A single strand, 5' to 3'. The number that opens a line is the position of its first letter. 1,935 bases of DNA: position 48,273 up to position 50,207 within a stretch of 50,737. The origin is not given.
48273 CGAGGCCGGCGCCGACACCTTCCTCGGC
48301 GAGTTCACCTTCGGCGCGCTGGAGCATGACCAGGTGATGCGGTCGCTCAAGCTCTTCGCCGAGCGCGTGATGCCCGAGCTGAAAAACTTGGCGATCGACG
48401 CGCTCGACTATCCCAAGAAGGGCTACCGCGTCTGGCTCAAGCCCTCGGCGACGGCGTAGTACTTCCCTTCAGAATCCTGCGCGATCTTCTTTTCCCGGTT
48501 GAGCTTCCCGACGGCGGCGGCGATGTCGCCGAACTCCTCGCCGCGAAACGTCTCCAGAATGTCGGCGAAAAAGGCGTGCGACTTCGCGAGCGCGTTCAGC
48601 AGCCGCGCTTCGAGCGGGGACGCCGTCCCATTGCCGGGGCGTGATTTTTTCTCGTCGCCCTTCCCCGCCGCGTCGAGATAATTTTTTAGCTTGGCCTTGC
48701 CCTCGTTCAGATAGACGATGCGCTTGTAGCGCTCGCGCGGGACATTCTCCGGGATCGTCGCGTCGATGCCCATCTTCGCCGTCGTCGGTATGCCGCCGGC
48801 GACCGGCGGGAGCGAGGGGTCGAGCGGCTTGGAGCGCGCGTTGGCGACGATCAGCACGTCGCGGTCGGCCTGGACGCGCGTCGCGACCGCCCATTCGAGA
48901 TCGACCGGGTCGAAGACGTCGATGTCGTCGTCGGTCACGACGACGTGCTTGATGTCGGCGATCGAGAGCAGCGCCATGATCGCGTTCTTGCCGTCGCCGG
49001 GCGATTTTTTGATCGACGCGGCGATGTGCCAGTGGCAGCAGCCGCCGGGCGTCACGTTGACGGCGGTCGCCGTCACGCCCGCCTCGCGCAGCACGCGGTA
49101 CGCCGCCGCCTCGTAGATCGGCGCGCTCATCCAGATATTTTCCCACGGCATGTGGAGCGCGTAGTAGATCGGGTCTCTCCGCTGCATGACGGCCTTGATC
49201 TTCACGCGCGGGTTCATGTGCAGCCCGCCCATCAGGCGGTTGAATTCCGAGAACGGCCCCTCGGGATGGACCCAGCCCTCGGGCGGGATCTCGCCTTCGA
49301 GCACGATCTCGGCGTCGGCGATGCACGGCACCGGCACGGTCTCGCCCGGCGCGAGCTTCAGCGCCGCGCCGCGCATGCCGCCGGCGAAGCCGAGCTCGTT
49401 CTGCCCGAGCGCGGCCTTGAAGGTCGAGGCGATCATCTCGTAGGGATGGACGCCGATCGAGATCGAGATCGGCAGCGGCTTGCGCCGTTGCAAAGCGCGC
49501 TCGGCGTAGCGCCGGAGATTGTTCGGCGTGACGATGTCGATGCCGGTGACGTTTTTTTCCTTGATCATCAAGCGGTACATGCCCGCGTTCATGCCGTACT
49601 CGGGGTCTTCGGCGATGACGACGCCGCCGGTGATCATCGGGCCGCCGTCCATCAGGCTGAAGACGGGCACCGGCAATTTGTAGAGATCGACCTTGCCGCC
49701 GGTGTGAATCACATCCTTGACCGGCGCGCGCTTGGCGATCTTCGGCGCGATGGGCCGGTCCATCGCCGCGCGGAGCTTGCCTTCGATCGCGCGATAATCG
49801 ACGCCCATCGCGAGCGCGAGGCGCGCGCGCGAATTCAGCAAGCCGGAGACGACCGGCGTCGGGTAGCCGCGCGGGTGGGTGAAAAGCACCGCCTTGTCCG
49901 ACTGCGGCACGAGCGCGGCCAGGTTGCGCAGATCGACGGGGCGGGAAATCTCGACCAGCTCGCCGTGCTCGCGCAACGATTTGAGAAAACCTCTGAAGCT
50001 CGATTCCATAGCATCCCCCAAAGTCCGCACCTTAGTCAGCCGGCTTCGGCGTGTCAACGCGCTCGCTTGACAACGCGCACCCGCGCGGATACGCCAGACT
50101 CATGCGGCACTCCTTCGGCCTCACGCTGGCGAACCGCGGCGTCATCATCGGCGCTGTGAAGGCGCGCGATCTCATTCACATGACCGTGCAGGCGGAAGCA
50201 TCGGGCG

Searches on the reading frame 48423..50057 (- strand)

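Call 68: search_protein_families(library=pfam, proteins=[window:48423-50057:-], max_evalue=0.01)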
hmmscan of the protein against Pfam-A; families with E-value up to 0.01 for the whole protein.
window:48423-50057:- (544 aa): 3 families
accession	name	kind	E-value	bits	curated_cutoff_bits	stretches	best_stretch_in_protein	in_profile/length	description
PF01977.22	UbiD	-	6.9e-51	172.8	23.3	1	109-301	6-201/206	3-octaprenyl-4-hydroxybenzoate carboxy-lyase Rift-related domain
PF20696.2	UbiD_C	-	1.5e-30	106.3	24.2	1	309-433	2-127/127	3-octaprenyl-4-hydroxybenzoate carboxy-lyase C-terminal domain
PF20695.2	UbiD_N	-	1.6e-11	44.6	24.3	1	25-90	1-69/78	3-octaprenyl-4-hydroxybenzoate carboxy-lyase N-terminal domain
